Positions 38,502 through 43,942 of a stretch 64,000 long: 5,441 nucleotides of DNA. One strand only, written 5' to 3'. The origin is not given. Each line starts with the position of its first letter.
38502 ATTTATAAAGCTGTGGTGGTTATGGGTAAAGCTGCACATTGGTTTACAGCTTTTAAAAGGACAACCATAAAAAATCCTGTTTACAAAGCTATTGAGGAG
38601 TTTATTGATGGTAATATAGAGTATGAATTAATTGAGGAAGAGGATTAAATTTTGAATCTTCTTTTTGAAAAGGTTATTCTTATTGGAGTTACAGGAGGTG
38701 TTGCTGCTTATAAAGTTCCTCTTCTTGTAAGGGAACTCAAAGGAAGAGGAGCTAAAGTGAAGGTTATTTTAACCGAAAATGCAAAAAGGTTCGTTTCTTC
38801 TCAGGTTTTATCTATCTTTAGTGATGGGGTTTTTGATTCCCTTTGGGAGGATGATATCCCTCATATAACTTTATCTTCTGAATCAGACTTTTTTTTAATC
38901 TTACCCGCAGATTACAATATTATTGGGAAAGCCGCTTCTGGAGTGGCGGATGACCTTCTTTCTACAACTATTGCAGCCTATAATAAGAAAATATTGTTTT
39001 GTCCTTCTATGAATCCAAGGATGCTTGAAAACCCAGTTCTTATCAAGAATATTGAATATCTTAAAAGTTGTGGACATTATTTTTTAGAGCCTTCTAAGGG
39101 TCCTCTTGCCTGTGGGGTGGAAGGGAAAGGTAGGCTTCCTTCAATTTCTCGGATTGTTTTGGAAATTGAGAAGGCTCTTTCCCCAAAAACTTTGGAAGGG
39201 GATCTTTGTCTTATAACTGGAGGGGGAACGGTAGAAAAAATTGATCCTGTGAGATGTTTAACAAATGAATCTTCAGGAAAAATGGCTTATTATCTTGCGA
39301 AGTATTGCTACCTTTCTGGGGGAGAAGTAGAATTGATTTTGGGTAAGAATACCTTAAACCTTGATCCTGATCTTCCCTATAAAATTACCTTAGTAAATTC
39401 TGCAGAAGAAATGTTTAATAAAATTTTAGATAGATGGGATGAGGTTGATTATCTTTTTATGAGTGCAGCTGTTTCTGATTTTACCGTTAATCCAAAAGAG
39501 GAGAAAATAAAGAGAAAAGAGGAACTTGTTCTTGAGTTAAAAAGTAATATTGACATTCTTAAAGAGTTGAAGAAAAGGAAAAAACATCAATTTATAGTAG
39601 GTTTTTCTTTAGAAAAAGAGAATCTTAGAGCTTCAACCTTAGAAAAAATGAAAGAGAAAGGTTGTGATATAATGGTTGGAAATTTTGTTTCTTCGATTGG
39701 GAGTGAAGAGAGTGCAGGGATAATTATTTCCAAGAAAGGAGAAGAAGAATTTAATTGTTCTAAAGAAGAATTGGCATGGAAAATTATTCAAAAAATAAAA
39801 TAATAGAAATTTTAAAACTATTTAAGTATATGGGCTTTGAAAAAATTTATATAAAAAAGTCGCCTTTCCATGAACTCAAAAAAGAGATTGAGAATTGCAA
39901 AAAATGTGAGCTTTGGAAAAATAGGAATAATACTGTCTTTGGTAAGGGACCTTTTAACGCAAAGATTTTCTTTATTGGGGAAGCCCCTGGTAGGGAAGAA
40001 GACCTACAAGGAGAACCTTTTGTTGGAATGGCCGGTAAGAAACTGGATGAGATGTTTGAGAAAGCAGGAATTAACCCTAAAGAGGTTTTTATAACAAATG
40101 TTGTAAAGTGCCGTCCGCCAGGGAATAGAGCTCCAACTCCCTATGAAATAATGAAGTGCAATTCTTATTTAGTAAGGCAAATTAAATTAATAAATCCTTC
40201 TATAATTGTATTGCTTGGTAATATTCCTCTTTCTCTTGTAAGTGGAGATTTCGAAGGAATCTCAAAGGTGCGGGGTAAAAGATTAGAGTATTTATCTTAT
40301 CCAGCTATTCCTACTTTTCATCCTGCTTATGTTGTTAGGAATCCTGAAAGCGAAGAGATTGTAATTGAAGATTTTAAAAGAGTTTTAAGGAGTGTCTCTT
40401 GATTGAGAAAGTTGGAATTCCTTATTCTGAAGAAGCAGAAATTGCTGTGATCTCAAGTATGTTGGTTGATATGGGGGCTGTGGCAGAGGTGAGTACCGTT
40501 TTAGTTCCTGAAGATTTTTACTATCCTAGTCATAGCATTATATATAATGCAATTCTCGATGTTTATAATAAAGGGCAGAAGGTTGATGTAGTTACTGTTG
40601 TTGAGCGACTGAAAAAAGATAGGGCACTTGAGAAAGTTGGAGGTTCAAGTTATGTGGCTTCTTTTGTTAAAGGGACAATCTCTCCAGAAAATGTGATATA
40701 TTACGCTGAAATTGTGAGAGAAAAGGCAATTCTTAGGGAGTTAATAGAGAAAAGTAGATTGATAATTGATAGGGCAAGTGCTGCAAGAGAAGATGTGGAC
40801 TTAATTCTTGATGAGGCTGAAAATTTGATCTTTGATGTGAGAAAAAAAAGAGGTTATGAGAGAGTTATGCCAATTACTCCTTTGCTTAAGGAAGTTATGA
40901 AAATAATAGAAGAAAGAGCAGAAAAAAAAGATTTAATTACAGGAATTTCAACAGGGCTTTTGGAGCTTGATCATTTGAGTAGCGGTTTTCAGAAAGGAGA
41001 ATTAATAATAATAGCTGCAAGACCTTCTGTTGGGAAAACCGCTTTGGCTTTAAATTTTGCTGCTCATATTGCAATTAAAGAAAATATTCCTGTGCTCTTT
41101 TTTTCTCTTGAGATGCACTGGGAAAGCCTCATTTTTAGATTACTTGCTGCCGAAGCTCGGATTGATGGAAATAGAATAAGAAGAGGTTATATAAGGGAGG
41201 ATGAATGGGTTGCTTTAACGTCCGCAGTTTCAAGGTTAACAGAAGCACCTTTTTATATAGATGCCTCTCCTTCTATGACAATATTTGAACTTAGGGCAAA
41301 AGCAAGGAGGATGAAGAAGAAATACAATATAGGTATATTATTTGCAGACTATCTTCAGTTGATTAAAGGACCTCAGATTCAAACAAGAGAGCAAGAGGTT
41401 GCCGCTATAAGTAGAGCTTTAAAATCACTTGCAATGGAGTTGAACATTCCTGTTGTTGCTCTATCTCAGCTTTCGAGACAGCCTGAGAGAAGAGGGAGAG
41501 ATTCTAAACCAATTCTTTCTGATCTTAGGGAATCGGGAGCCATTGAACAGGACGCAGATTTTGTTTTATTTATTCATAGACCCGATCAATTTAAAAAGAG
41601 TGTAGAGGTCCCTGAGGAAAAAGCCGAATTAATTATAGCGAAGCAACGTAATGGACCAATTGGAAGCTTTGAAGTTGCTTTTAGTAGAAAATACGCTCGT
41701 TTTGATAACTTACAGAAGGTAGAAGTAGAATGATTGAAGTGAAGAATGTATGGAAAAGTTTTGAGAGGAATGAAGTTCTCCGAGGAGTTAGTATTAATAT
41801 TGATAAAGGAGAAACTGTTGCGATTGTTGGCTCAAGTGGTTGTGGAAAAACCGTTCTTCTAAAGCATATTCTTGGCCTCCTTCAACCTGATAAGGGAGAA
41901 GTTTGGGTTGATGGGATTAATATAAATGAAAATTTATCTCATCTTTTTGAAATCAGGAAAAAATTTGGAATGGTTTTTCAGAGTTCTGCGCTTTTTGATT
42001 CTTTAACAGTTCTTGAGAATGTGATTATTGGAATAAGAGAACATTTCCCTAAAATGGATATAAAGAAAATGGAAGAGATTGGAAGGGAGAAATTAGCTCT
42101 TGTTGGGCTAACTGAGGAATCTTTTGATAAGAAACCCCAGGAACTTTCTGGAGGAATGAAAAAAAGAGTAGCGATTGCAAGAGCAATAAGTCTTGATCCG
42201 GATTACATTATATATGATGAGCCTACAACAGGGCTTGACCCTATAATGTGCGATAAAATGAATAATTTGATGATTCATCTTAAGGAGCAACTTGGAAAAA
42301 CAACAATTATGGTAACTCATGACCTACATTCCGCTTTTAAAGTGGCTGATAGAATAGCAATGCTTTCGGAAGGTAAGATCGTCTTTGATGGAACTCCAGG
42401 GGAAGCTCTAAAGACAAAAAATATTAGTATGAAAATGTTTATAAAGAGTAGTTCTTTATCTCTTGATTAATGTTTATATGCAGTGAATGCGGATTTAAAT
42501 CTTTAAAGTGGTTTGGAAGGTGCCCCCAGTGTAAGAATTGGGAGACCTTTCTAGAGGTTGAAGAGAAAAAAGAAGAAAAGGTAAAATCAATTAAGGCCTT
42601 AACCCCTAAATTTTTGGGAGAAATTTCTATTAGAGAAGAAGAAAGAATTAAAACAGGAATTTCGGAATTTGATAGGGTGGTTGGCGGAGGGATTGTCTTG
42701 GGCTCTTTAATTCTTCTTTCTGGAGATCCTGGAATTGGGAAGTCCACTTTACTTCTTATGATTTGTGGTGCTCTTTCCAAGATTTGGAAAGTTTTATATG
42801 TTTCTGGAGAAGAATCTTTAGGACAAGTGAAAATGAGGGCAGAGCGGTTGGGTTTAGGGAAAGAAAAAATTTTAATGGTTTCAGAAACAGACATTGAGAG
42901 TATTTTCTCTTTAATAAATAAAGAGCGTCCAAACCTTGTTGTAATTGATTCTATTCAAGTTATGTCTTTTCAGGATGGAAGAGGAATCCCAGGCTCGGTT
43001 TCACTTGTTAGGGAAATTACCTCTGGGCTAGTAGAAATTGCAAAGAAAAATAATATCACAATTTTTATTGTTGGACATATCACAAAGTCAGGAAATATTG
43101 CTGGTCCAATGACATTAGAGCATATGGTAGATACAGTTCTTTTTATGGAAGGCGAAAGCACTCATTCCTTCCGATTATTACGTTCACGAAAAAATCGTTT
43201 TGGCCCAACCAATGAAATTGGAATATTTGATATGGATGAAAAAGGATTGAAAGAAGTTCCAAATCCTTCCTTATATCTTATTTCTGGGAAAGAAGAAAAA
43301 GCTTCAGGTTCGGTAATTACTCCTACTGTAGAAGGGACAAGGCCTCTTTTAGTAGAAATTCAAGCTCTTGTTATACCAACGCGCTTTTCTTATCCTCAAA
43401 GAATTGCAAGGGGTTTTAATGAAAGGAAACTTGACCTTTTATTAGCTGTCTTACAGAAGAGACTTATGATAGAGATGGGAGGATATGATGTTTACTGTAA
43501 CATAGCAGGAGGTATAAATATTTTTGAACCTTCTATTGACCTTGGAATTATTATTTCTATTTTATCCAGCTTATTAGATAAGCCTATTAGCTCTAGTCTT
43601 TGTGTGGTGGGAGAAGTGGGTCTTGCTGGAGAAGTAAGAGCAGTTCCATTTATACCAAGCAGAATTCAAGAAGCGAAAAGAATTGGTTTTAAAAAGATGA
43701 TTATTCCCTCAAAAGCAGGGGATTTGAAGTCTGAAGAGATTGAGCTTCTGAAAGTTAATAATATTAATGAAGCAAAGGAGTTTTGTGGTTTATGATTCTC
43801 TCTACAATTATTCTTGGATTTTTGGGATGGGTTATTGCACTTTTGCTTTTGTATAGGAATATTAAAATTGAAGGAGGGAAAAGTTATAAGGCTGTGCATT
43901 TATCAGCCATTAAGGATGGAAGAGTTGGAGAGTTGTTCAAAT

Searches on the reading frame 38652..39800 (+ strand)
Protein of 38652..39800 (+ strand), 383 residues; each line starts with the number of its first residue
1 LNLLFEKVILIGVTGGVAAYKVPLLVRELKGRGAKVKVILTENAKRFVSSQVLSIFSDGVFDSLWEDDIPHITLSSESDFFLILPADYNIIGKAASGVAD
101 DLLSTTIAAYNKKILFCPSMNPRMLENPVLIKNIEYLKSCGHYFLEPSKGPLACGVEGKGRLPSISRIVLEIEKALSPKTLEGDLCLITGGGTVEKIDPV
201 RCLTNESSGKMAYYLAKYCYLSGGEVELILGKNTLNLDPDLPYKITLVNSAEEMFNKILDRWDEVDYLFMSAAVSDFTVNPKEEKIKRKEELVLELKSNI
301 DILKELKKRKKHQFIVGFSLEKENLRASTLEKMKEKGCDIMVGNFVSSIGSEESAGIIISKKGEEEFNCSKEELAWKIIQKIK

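Call 87: search_protein_families(library=pfam, proteins=[window:38652-39800:+], max_evalue=0.001)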
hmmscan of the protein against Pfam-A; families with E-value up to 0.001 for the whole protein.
window:38652-39800:+ (383 aa): 2 families
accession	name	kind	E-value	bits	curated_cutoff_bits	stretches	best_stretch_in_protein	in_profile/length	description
PF04127.22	DFP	-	3.7e-50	170.8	22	1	182-350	2-177/186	DNA/pantothenate metabolism flavoprotein C-terminal domain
PF02441.25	Flavoprotein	-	6.3e-29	101.1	22.7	1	8-174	2-160/162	Flavoprotein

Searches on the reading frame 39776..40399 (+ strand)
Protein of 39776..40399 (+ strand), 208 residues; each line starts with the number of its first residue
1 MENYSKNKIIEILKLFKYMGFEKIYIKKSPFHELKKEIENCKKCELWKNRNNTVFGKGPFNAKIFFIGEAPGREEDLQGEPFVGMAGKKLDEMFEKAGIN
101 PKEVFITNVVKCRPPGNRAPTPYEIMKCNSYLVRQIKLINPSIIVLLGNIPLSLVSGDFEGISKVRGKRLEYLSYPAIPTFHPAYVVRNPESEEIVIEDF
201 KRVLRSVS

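Call 87: search_protein_families(library=pfam, proteins=[window:39776-40399:+], max_evalue=0.001)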
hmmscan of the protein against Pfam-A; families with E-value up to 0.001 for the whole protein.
window:39776-40399:+ (208 aa): 1 family
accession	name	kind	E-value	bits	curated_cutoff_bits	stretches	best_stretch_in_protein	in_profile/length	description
PF03167.25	UDG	-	2e-35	122.3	24.3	1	55-192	1-127/141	Uracil DNA glycosylase superfamily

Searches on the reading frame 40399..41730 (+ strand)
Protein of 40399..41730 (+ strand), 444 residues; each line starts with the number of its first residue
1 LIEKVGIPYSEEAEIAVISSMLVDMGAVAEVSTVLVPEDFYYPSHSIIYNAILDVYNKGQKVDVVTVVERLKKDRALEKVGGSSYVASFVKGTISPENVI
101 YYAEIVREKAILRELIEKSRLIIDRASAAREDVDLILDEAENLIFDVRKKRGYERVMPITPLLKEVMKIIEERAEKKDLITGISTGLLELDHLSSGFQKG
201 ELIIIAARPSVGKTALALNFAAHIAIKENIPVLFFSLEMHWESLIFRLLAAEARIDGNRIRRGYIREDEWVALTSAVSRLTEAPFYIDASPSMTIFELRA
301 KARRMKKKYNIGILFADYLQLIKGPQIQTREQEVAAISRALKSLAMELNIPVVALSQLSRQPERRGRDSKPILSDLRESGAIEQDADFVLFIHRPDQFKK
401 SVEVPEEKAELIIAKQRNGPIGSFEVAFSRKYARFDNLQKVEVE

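Call 87: search_protein_families(library=pfam, proteins=[window:40399-41730:+], max_evalue=0.001)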
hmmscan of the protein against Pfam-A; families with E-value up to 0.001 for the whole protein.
window:40399-41730:+ (444 aa): 5 families
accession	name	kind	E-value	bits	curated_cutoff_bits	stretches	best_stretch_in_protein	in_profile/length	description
PF03796.21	DnaB_C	-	9.6e-99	330.3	27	1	182-437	1-255/255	DnaB-like helicase C terminal domain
PF00772.26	DnaB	-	5.2e-31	107.2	23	1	8-108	3-103/103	DnaB-like helicase N terminal domain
PF13481.12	AAA_25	-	1.3e-11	44.9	27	1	188-359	20-191/195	AAA domain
PF06745.19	ATPase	-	5.6e-06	26.3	26.6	1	184-246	2-65/231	KaiC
PF20307.4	divDNAB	-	0.00048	19.4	26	0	165-226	39-103/356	Divergent DnaB-like ATPase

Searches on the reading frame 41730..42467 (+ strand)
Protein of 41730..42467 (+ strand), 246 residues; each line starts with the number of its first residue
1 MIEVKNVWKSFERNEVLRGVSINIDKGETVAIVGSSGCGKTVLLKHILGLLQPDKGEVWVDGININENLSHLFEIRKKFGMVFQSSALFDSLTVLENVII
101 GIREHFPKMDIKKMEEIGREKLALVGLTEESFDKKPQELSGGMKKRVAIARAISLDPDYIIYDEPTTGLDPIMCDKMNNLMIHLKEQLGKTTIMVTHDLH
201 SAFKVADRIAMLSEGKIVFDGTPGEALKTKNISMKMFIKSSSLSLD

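Call 87: search_protein_families(library=pfam, proteins=[window:41730-42467:+], max_evalue=0.001)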
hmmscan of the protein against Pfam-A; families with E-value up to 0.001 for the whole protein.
window:41730-42467:+ (246 aa): 2 families
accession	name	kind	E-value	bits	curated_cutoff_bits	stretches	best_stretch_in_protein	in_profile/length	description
PF00005.33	ABC_tran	-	3.2e-36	125.4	25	1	17-167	1-137/137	ABC transporter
PF13304.12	AAA_21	-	0.0005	20.7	27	0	31-59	3-26/304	AAA domain, putative AbiEii toxin, Type IV TA system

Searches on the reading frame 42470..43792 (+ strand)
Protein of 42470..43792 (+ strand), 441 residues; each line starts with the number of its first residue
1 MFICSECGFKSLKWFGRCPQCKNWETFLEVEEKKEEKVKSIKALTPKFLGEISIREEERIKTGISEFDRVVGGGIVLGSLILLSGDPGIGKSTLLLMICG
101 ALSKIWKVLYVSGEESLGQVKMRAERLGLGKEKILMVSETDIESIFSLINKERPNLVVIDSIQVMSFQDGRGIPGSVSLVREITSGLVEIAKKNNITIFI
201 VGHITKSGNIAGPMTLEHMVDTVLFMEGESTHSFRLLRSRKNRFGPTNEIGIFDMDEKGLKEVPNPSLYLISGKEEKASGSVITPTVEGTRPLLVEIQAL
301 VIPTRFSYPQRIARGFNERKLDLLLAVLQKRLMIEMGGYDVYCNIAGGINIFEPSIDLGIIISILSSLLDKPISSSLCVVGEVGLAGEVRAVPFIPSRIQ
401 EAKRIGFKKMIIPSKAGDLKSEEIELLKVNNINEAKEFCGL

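Call 87: search_protein_families(library=pfam, proteins=[window:42470-43792:+], max_evalue=0.001)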
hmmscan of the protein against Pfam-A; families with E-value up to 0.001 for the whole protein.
window:42470-43792:+ (441 aa): 8 families
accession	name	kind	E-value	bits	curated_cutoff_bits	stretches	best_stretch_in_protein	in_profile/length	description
PF06745.19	ATPase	-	5.7e-16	59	26.6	2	60-133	1-76/231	KaiC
PF13481.12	AAA_25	-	2.1e-12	47.5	27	1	58-208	13-194/195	AAA domain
PF18073.7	Zn_ribbon_LapB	-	2.2e-12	46.9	25.7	1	2-27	1-26/28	Rubredoxin metal binding domain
PF03796.21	DnaB_C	-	5.7e-08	32.9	27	1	60-123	2-66/255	DnaB-like helicase C terminal domain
PF13541.12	ChlI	-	2.3e-07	31.2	27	1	355-415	60-120/121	Subunit ChlI of Mg-chelatase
PF00004.35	AAA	-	2.6e-06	28.4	21.2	1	81-169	1-73/131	ATPase family associated with various cellular activities (AAA)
PF05362.19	Lon_C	-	8.8e-06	25.9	21.1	1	354-416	110-172/205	Lon protease (S16) C-terminal proteolytic domain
PF20720.3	nSTAND3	-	0.00043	20.5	27.2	0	80-116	19-56/155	Novel STAND NTPase 3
